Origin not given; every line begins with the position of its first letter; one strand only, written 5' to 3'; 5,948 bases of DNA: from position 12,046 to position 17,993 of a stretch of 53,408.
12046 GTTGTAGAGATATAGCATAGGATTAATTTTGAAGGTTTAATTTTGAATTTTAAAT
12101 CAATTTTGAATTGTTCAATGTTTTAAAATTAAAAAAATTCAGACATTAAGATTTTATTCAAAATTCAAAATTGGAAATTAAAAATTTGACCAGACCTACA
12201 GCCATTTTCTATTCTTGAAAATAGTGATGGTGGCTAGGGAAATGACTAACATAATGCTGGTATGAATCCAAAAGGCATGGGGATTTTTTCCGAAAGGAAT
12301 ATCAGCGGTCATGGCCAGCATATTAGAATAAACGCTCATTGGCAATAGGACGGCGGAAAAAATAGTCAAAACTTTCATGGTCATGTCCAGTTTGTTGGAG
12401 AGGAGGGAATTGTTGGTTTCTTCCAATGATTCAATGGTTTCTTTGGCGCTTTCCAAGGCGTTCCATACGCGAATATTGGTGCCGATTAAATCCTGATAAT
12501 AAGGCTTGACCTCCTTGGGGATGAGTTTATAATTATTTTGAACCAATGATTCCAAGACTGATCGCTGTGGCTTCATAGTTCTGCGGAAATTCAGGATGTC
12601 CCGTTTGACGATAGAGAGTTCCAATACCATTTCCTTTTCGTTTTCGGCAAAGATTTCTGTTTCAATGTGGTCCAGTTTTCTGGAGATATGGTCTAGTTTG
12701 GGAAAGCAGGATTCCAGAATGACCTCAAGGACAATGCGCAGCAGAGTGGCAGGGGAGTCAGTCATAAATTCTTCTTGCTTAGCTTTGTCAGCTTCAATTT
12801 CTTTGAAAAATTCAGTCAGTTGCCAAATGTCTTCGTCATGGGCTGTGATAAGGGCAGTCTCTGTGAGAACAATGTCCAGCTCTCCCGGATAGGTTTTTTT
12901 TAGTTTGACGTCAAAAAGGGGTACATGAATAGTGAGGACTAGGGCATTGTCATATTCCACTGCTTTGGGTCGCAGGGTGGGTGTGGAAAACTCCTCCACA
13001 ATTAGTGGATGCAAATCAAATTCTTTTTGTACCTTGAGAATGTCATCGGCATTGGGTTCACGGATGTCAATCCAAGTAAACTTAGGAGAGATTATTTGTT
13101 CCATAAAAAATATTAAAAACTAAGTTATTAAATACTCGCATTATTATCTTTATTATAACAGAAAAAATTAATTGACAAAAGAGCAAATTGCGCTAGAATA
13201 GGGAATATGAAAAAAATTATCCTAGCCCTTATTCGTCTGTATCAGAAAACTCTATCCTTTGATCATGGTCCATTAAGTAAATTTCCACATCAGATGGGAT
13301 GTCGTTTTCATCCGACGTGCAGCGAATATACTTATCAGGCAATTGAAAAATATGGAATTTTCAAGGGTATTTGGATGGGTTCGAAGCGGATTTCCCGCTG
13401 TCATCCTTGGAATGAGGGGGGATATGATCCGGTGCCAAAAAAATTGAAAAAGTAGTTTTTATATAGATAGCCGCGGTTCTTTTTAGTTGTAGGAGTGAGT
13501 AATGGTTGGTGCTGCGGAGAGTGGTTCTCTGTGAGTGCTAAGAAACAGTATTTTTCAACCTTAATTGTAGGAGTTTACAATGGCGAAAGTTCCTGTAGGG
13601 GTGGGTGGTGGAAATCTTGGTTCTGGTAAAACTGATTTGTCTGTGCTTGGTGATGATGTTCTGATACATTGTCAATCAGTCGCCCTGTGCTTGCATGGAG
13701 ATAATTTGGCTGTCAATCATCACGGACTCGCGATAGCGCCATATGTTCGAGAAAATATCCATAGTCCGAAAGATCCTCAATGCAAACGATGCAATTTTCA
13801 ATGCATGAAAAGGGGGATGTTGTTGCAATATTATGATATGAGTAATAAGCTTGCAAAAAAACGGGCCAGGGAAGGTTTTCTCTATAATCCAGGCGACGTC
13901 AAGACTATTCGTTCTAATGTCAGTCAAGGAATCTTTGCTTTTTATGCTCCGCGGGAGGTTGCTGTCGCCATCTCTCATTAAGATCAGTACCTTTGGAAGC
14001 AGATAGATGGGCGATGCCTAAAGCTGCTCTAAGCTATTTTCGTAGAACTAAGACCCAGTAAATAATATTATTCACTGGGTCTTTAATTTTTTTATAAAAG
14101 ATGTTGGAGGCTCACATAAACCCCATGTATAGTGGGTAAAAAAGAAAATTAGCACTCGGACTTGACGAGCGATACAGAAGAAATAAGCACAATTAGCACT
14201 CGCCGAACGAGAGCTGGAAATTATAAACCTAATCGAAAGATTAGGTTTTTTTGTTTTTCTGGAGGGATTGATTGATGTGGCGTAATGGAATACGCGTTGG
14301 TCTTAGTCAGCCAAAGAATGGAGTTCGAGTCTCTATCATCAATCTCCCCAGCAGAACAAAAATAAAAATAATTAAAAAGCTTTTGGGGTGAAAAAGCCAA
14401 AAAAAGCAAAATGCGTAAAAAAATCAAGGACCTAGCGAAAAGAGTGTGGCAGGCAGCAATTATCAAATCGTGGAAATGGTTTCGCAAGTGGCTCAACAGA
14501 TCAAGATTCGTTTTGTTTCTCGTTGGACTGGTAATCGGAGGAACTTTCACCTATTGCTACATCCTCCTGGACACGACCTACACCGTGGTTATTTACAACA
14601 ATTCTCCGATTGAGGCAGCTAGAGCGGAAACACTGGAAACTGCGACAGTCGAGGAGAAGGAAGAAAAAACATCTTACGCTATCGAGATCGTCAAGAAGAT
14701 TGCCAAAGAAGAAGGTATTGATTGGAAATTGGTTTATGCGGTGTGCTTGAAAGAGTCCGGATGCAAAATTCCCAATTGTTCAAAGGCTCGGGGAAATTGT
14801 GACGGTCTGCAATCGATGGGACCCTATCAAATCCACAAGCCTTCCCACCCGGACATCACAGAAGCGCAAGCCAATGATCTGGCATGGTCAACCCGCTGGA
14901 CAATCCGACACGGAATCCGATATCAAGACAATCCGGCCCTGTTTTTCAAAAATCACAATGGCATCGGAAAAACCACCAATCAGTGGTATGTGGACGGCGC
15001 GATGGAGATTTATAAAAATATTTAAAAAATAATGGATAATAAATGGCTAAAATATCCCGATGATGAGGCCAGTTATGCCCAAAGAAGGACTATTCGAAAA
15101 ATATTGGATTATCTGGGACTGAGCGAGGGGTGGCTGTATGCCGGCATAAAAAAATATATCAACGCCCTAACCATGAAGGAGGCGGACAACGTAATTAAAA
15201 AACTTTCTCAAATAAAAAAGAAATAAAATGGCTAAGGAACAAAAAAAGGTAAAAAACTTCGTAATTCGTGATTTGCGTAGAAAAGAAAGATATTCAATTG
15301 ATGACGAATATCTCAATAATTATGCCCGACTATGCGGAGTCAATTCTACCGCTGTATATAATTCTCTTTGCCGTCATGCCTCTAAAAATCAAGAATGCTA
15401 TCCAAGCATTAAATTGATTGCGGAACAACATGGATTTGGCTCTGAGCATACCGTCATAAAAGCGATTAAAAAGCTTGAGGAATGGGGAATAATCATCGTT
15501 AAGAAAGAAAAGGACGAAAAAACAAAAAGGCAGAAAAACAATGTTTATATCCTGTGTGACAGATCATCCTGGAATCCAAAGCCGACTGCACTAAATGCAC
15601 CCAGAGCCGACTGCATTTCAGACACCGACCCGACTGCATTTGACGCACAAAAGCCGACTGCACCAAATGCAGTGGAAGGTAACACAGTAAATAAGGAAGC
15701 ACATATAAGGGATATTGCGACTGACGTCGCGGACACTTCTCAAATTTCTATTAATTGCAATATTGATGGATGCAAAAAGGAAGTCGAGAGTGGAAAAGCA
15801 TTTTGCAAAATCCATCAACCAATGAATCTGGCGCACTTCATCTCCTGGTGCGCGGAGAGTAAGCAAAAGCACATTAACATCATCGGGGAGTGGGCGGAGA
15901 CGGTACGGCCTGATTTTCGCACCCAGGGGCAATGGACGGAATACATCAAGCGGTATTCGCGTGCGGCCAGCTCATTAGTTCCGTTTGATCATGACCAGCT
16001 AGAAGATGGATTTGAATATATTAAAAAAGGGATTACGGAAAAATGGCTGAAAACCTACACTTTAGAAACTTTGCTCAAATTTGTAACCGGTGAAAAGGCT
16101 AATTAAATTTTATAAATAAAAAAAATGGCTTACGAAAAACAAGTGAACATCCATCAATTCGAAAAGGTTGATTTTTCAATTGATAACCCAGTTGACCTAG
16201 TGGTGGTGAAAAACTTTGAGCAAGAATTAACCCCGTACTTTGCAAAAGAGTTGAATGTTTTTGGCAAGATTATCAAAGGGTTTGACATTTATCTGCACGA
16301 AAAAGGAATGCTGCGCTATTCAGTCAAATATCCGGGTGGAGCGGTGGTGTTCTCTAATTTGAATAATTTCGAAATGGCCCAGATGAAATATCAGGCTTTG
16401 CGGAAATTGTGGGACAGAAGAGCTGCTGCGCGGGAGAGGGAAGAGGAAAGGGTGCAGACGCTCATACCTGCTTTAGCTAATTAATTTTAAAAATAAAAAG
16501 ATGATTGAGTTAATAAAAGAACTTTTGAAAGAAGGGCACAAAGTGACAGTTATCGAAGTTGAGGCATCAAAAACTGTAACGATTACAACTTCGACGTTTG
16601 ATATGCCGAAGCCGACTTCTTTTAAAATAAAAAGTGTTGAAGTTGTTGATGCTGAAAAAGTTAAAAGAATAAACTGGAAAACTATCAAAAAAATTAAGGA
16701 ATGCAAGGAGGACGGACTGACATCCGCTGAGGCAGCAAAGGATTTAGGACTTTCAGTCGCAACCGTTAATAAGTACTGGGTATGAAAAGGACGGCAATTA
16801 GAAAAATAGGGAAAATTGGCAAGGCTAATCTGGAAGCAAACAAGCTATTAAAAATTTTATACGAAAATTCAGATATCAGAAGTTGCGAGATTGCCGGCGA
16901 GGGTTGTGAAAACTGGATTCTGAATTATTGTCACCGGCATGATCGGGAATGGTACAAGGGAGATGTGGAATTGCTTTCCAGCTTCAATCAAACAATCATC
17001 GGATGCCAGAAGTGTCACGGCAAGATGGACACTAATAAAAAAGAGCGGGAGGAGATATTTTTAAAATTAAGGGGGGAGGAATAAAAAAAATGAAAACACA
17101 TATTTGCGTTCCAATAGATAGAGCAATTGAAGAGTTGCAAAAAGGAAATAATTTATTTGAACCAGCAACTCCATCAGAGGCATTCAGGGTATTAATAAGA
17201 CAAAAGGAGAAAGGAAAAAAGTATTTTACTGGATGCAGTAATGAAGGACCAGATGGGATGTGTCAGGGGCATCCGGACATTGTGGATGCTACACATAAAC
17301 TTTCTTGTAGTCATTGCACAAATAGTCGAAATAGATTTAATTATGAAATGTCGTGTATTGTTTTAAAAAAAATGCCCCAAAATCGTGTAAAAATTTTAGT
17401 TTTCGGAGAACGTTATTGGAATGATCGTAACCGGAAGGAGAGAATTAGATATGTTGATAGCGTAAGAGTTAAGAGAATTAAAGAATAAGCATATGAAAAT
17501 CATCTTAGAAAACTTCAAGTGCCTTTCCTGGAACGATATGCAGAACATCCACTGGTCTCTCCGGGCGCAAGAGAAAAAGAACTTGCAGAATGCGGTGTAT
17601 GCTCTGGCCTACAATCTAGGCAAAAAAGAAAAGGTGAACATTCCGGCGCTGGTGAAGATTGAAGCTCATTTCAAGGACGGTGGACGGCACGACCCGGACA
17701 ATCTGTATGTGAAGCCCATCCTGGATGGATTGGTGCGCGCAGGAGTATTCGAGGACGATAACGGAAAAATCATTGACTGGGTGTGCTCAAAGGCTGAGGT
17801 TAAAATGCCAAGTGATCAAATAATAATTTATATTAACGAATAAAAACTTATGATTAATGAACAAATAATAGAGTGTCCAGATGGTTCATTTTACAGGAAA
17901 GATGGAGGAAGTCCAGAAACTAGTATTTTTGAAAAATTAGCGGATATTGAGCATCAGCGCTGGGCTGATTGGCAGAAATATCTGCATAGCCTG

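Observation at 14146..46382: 32-kb prophage-like element inserted exactly at the CIRCE operator region of the hrcA-grpE-dnaK heat-shock locus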

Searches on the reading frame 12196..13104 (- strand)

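Call 10: search_protein_families(library=pfam, proteins=[window:12196-13104:-], max_evalue=0.01)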
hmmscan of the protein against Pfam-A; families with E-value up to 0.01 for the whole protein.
window:12196-13104:- (302 aa): 1 family
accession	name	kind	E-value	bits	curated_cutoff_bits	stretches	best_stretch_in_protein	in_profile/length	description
PF01544.23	CorA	-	1e-46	160.1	27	1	8-297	3-291/292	CorA-like Mg2+ transporter protein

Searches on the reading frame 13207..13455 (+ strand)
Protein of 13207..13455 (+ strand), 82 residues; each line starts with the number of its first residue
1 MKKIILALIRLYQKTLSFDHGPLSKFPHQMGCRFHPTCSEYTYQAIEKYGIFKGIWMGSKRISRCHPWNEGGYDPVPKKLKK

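Call 10: search_protein_families(library=pfam, proteins=[window:13207-13455:+], max_evalue=0.01)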
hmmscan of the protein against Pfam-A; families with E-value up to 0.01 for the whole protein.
window:13207-13455:+ (82 aa): 1 family
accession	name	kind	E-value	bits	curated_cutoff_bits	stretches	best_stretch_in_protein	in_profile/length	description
PF01809.23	YidD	-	4.1e-29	100.6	27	1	2-76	1-67/67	Putative membrane protein insertion efficiency factor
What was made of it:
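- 13207..13455 (+): Host yidD. Pfam YidD 4e-29 (call 10).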

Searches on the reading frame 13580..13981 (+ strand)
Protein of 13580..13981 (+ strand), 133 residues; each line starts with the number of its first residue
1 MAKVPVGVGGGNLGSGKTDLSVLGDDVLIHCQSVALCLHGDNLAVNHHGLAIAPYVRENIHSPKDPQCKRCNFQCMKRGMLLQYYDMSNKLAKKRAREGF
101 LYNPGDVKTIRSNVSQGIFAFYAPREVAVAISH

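Call 10: search_protein_families(library=pfam, proteins=[window:13580-13981:+], max_evalue=0.01)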
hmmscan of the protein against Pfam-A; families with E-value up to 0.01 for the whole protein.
window:13580-13981:+ (133 aa): 0 families

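Call 13: find_encoding_contigs(protein=window:13580-13981:+, flank=10000, max_places=10)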
Protein window:13580-13981:+ (133 aa): 1 contig read that carries it; 1 place shown.
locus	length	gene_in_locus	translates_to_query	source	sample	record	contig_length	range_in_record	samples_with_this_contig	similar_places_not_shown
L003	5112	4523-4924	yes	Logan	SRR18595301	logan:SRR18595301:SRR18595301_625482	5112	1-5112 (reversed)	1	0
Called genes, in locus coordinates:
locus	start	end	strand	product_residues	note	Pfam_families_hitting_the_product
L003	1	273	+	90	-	?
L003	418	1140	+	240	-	PF02518:HATPase_c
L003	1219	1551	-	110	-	-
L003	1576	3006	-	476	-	PF00133:tRNA-synt_1 (faint), PF01406:tRNA-synt_1e, PF01921:tRNA-synt_1f (faint), PF09334:tRNA-synt_1g (weak), PF09190:DALR_2, PF23493:CysS_C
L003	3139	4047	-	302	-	PF01544:CorA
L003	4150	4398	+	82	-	PF01809:YidD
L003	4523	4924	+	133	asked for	-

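Call 77: search_protein_families(library=ncbifam, proteins=[window:13580-13981:+], max_evalue=0.001)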
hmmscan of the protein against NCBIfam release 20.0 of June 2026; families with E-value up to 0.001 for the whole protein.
window:13580-13981:+ (133 aa): 0 families
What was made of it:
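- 13580..13981 (+): Host 133-aa ORF of unknown function, the last host gene before attL. No family hit (calls 10, 77).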

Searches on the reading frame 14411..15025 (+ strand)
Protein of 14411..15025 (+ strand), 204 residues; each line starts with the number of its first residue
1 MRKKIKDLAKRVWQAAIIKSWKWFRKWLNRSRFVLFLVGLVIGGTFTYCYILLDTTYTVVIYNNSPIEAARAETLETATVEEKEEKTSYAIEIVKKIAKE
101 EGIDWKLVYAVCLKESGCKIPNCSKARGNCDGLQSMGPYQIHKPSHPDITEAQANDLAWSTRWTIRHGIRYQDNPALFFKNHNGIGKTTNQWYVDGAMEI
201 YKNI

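Call 10: search_protein_families(library=pfam, proteins=[window:14411-15025:+], max_evalue=0.01)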
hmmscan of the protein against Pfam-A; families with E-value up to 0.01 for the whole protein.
window:14411-15025:+ (204 aa): 0 families

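Call 59: search_protein_families(library=phrogs, proteins=[window:14411-15025:+], max_evalue=0.001)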
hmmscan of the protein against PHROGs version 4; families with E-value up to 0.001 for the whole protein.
window:14411-15025:+ (204 aa): 0 families

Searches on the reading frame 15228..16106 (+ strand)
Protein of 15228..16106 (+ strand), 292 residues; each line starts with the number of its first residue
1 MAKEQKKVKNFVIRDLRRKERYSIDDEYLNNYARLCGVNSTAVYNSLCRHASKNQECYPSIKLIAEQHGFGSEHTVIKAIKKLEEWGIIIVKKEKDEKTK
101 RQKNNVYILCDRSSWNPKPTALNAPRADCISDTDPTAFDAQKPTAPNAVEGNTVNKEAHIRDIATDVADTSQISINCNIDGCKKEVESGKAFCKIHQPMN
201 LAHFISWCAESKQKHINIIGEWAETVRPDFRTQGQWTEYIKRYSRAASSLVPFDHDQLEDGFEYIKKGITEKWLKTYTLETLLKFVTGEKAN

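Call 11: search_protein_families(library=phrogs, proteins=[window:15228-16106:+], max_evalue=0.001)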
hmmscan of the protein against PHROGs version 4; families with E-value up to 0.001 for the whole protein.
window:15228-16106:+ (292 aa): 16 families
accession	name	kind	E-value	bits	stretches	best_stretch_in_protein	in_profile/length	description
phrog_270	-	DNA, RNA and nucleotide metabolism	2.6e-14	54.4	1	35-163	44-152/383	replication initiation protein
phrog_391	-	DNA, RNA and nucleotide metabolism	8e-13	49.7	1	38-176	17-152/298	replication initiation O-like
phrog_428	-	DNA, RNA and nucleotide metabolism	7.5e-10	39.5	1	42-162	109-208/455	replication initiation protein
phrog_26369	-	DNA, RNA and nucleotide metabolism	2e-09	37.9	1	26-109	46-130/347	replication initiation protein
phrog_11896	-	DNA, RNA and nucleotide metabolism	3.2e-09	38.1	1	39-224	21-209/225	primosomal protein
phrog_678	-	DNA, RNA and nucleotide metabolism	5.1e-09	37.1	1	54-174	68-196/346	replication initiation O-like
phrog_186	-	DNA, RNA and nucleotide metabolism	1.2e-08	36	1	25-123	31-122/308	DnaD-like helicase loader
phrog_1835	-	DNA, RNA and nucleotide metabolism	5e-08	33.6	1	28-164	36-156/301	HTH DNA binding protein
phrog_1032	-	DNA, RNA and nucleotide metabolism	2.2e-07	32.2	1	50-114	29-96/281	replication initiation protein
phrog_8102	-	DNA, RNA and nucleotide metabolism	3.6e-07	30.6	1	50-113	46-112/337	replication initiation protein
phrog_8540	-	DNA, RNA and nucleotide metabolism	7.3e-07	30.6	1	46-154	25-132/196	replication initiation O-like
phrog_4617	-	DNA, RNA and nucleotide metabolism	5.9e-06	27.1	1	47-112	26-89/223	replication initiation protein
phrog_6643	-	DNA, RNA and nucleotide metabolism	2.1e-05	25.1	1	46-185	25-158/313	replication initiation protein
phrog_345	-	DNA, RNA and nucleotide metabolism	2.6e-05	25.1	1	43-159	50-172/297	replication initiation O-like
phrog_15053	-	unknown function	6.3e-05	23.3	1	40-109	48-116/343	-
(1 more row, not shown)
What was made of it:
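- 15228..16106 (+): Replication initiator (lambda O-like / DnaD-like). PHROG 270/391, 2.6e-14 (call 11).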

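Call 80: find_related_loci(query=A3, collection=viral_contigs, flank=4000)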
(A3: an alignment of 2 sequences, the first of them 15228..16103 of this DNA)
Query A3 (292 aa) in viral_contigs; peptide patterns used: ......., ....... (x = any residue, [..] = any of these).
64 stretches matched a pattern; 1 encode a relative of the query (tblastn E <= 1e-3); 1 distinct loci.
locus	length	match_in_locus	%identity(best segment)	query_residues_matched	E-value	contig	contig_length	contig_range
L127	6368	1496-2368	62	9-292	9e-116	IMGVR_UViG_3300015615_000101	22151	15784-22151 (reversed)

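Call 83: search_protein_families(library=pfam, proteins=[window:15228-16106:+], max_evalue=0.01)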
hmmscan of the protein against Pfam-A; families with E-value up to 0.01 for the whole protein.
window:15228-16106:+ (292 aa): 3 families
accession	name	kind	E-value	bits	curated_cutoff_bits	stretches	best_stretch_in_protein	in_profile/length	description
PF13730.12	HTH_36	-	3.2e-10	40.1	25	1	41-89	8-55/55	Helix-turn-helix domain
PF13463.12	HTH_27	-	0.00068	20.3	22.2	1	60-103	20-60/68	Winged helix DNA-binding domain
PF08279.18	HTH_11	-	0.005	17.1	25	0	61-93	18-49/55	HTH domain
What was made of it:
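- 15228..16106 (+): Pfam HTH_36 (call 83).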

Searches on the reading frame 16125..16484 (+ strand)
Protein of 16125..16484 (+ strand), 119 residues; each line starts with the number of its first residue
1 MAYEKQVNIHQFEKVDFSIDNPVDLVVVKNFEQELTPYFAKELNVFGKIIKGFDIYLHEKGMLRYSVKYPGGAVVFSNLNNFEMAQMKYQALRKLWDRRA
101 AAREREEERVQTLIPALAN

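Call 58: search_protein_families(library=pfam, proteins=[window:16125-16484:+], max_evalue=0.01)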
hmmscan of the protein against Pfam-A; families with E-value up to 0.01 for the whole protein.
window:16125-16484:+ (119 aa): 0 families

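Call 59: search_protein_families(library=phrogs, proteins=[window:16125-16484:+], max_evalue=0.001)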
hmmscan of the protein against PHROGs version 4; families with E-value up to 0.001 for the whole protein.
window:16125-16484:+ (119 aa): 0 families

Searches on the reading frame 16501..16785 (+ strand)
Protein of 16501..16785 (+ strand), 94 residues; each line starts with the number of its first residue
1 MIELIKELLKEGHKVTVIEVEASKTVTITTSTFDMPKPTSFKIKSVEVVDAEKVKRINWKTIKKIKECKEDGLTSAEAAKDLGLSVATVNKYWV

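Call 58: search_protein_families(library=pfam, proteins=[window:16501-16785:+], max_evalue=0.01)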
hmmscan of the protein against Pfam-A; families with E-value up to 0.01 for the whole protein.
window:16501-16785:+ (94 aa): 6 families
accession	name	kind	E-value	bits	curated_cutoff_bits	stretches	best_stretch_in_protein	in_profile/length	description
PF02780.25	Transketolase_C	-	0.00011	22.6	25.9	1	45-87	37-79/124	Transketolase, C-terminal domain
PF08281.18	Sigma70_r4_2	-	0.0004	20.4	25.7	1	69-92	23-46/54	Sigma-70, region 4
PF07638.17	Sigma70_ECF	-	0.0046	17.3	21.1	1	52-93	131-172/185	ECF sigma factor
PF01381.28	HTH_3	-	0.0053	17.2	23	1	69-92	6-29/55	Helix-turn-helix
PF13412.12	HTH_24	-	0.0068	16.4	21.9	0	69-92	14-37/48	Winged helix-turn-helix DNA-binding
PF13384.12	HTH_23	-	0.0076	16.5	24.6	0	67-91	13-36/50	Homeodomain-like domain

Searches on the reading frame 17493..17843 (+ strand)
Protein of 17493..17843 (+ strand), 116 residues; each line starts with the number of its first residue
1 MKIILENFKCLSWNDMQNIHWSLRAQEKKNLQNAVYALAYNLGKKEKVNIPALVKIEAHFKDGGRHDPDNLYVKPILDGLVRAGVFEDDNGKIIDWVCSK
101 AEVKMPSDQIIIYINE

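Call 58: search_protein_families(library=pfam, proteins=[window:17493-17843:+], max_evalue=0.01)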
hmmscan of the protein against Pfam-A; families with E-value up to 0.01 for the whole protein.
window:17493-17843:+ (116 aa): 0 families

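Call 59: search_protein_families(library=phrogs, proteins=[window:17493-17843:+], max_evalue=0.001)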
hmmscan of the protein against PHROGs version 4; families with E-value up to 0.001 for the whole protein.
window:17493-17843:+ (116 aa): 5 families
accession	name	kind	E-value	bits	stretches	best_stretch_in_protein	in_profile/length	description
phrog_34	-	DNA, RNA and nucleotide metabolism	3.8e-15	57.2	1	17-95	96-172/259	RusA-like Holliday junction resolvase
phrog_1682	-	DNA, RNA and nucleotide metabolism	4.5e-10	40.4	1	10-114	37-142/387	RusA-like Holliday junction resolvase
phrog_1532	-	unknown function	7.1e-05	23.5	1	50-90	8-47/80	-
phrog_11894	-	DNA, RNA and nucleotide metabolism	0.0006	21.1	0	57-104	64-110/122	RusA-like Holliday junction resolvase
phrog_11573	-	unknown function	0.00077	20.7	1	7-112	6-105/110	-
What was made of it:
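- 17493..17843 (+): RusA-like Holliday junction resolvase. PHROG 34, 3.8e-15 (call 59).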

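Call 83: search_protein_families(library=pfam, proteins=[window:17493-17843:+], max_evalue=0.01)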
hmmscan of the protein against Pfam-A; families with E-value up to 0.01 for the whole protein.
window:17493-17843:+ (116 aa): 0 families
